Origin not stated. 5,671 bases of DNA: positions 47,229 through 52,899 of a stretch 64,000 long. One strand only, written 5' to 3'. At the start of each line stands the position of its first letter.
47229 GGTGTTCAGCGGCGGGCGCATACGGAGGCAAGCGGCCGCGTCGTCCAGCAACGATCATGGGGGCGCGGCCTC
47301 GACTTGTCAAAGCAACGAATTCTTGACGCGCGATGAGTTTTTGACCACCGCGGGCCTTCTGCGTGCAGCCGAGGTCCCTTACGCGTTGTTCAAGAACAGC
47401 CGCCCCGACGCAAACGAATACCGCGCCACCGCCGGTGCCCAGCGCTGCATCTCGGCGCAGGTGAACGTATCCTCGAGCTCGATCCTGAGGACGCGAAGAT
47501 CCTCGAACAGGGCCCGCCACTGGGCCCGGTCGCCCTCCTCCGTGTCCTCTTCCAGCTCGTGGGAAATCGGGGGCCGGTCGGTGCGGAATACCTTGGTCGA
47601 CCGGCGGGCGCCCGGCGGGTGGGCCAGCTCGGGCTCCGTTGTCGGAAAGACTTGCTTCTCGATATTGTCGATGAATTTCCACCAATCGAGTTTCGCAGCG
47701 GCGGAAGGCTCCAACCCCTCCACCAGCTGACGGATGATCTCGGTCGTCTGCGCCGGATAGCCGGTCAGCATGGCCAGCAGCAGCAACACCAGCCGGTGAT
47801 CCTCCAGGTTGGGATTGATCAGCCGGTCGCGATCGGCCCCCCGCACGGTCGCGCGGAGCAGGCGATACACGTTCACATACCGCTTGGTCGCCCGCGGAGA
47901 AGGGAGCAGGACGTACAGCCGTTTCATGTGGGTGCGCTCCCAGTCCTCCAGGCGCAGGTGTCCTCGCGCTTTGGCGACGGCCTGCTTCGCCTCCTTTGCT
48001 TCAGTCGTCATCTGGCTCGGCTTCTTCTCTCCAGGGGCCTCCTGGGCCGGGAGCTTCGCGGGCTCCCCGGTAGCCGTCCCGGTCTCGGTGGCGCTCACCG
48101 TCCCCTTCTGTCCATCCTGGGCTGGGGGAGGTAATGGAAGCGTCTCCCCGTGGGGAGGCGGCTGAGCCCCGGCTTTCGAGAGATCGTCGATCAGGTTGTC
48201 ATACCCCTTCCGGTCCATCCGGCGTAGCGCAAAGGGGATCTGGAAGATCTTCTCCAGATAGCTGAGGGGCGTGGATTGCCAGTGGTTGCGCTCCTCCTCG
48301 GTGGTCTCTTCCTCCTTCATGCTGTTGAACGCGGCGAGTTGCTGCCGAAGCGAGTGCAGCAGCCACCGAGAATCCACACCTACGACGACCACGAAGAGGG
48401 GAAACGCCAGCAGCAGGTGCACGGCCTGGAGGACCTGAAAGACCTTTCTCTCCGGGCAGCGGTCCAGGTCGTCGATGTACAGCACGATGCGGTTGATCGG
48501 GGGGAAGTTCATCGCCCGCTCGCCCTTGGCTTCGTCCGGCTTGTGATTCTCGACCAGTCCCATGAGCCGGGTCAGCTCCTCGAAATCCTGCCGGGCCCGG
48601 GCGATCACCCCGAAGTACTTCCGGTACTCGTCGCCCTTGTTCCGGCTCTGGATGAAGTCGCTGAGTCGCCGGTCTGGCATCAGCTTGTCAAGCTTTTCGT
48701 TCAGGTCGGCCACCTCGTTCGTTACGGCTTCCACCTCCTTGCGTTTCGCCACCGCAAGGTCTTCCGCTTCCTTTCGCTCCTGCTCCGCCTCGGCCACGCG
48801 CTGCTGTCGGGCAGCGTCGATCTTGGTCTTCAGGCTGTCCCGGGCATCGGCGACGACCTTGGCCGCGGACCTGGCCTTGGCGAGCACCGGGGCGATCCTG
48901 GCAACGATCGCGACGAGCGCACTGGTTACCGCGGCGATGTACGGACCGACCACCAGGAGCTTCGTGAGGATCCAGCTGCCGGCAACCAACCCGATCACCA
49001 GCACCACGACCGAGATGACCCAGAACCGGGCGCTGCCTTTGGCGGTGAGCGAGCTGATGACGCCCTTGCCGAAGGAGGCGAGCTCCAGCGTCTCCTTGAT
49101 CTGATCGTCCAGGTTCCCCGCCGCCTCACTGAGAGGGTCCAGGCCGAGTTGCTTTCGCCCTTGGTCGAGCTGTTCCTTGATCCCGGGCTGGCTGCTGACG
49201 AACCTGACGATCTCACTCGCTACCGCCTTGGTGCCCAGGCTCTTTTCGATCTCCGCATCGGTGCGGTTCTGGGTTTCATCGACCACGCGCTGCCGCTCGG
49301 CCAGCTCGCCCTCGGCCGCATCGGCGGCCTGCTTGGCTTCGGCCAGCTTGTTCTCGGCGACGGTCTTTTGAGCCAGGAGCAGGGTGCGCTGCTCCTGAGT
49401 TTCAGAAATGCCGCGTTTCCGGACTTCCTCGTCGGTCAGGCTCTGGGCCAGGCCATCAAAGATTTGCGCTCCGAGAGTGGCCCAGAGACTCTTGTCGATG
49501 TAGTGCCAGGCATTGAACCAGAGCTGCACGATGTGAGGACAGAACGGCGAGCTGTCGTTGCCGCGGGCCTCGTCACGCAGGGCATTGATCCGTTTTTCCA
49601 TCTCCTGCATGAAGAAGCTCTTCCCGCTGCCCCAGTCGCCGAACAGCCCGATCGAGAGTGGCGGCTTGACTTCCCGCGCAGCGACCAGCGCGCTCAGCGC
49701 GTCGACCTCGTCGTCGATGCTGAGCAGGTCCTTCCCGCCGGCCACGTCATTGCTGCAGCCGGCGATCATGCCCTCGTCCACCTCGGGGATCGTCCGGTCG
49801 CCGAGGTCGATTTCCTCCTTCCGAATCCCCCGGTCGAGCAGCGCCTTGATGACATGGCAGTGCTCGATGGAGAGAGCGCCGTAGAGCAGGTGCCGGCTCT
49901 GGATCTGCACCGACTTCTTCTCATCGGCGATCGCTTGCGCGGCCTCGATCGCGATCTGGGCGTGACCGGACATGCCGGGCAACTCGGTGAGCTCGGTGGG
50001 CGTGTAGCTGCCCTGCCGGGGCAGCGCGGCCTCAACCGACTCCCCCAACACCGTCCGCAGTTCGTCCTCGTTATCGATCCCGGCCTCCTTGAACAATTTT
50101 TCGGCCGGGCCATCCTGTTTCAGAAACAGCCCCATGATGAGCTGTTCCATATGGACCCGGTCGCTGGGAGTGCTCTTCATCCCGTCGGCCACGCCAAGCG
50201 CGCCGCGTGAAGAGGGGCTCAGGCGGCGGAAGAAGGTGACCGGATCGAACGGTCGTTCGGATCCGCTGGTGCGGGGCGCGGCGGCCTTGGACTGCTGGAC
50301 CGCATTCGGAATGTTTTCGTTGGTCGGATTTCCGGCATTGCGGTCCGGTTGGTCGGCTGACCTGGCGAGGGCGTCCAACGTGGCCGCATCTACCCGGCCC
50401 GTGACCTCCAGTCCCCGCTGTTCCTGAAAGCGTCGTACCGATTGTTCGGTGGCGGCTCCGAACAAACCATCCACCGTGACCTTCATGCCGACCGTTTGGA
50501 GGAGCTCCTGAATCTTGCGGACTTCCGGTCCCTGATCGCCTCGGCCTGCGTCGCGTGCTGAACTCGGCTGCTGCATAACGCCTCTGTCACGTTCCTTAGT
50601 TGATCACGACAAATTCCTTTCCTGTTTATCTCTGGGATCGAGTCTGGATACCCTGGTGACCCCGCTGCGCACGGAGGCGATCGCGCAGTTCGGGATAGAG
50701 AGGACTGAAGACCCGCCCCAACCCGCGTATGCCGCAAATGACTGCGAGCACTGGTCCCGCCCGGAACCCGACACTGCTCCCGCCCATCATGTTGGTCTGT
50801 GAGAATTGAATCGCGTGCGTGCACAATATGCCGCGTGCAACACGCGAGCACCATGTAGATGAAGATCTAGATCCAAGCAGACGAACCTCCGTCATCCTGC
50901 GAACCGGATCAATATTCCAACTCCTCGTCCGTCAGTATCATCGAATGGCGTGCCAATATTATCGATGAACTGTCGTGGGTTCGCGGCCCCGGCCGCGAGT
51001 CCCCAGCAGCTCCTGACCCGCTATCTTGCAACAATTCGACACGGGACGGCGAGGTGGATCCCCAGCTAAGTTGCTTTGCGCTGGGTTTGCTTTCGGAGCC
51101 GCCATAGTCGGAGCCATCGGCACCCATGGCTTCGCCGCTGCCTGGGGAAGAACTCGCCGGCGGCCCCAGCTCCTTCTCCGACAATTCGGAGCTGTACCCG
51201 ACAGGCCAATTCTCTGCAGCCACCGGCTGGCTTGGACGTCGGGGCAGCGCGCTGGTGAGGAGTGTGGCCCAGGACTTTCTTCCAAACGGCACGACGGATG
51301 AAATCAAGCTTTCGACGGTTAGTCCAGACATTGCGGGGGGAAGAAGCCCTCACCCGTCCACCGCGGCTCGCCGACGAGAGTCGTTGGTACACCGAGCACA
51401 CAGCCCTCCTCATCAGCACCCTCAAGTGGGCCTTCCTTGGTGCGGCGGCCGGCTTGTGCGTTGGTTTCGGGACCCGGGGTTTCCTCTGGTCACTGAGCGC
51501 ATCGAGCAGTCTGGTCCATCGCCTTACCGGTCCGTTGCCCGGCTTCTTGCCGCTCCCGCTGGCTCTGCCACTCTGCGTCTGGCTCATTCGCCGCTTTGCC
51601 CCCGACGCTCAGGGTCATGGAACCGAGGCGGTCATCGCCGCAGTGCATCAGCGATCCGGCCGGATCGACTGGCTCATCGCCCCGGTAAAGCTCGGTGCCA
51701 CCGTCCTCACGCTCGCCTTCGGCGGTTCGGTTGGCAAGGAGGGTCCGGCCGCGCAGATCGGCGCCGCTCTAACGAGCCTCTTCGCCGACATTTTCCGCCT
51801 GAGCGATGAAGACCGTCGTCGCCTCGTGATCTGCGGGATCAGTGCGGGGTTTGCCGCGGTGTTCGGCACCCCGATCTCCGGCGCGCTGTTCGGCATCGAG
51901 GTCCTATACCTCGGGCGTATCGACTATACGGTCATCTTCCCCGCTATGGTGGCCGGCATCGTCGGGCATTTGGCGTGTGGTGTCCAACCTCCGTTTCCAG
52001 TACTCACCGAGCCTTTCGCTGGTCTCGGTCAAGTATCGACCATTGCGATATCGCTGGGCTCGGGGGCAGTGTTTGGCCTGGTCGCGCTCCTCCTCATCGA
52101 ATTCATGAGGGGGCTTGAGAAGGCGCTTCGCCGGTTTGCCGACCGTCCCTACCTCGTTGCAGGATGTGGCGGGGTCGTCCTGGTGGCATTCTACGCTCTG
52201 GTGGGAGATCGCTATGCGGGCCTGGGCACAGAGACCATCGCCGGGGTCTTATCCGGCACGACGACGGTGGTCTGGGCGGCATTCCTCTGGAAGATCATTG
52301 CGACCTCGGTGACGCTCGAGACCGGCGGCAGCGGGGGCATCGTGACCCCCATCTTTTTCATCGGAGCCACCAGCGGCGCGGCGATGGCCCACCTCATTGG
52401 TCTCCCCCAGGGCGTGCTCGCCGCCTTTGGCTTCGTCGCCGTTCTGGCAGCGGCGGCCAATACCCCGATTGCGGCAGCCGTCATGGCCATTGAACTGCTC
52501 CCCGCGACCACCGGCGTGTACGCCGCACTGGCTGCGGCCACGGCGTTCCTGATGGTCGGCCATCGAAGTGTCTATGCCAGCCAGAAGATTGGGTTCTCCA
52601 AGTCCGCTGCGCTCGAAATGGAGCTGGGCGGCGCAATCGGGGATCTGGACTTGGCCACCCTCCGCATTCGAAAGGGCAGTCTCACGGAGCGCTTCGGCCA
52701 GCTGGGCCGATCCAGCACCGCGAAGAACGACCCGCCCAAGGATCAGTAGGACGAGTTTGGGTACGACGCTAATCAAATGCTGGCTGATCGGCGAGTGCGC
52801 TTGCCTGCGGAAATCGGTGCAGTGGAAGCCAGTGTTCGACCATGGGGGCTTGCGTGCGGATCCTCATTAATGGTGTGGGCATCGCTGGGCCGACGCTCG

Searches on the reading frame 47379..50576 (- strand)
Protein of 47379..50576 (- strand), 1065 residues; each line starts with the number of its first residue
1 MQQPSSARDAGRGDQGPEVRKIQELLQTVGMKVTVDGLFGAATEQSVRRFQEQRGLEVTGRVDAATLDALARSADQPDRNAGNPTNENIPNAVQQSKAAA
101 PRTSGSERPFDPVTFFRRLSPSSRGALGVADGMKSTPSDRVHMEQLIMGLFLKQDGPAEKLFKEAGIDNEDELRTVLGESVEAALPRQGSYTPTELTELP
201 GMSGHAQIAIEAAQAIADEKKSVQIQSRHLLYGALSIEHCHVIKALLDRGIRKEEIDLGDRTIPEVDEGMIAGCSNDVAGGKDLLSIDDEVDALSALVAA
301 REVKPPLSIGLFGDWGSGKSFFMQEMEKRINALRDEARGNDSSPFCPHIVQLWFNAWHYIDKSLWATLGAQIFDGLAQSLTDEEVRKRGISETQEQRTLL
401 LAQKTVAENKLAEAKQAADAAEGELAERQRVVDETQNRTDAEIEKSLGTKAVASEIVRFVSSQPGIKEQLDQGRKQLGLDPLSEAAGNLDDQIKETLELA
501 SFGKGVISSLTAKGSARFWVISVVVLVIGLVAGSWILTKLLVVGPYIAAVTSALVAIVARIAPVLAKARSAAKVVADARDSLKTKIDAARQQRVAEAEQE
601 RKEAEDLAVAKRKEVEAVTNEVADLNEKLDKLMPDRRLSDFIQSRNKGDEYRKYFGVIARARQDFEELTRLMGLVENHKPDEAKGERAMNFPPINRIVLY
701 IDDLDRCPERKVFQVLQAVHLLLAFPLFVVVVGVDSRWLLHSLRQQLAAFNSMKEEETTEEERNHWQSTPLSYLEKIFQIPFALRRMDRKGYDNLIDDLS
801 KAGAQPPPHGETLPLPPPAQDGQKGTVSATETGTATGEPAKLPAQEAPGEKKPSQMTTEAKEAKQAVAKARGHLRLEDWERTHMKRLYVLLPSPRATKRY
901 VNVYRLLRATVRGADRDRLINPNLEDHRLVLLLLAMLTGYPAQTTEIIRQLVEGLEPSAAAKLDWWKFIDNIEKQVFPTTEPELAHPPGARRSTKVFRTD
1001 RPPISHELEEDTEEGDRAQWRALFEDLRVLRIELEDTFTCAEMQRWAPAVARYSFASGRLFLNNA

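Call 11: search_protein_families(library=pfam, proteins=[window:47379-50576:-], max_evalue=0.01)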
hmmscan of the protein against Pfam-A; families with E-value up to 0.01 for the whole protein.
window:47379-50576:- (1065 aa): 2 families
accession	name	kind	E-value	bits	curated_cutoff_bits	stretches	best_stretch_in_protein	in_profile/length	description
PF07693.20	KAP_NTPase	-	2e-22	80.2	20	2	695-908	151-290/293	KAP family P-loop domain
PF01471.23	PG_binding_1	-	1.1e-16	61.2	23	1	15-70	1-57/57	Putative peptidoglycan binding domain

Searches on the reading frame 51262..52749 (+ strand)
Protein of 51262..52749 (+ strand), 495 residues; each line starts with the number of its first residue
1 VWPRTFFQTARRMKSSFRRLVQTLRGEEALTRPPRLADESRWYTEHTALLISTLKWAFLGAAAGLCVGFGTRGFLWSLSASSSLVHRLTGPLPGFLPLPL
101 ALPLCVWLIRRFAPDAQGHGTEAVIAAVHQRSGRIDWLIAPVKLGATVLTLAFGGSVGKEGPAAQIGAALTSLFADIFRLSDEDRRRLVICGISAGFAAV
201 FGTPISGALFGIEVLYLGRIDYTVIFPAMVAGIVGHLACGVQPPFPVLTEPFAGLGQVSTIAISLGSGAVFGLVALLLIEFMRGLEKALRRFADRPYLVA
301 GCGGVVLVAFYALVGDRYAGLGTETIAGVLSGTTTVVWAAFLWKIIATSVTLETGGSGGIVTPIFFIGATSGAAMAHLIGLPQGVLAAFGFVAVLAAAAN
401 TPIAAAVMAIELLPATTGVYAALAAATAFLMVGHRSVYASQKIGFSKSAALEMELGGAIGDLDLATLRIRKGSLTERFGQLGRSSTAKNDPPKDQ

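Call 11: search_protein_families(library=pfam, proteins=[window:51262-52749:+], max_evalue=0.01)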
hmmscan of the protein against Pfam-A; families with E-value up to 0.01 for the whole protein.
window:51262-52749:+ (495 aa): 1 family
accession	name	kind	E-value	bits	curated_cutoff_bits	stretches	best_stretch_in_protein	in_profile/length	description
PF00654.25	Voltage_CLC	-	3.8e-69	233.9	24.8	1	104-431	4-344/346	Voltage gated chloride channel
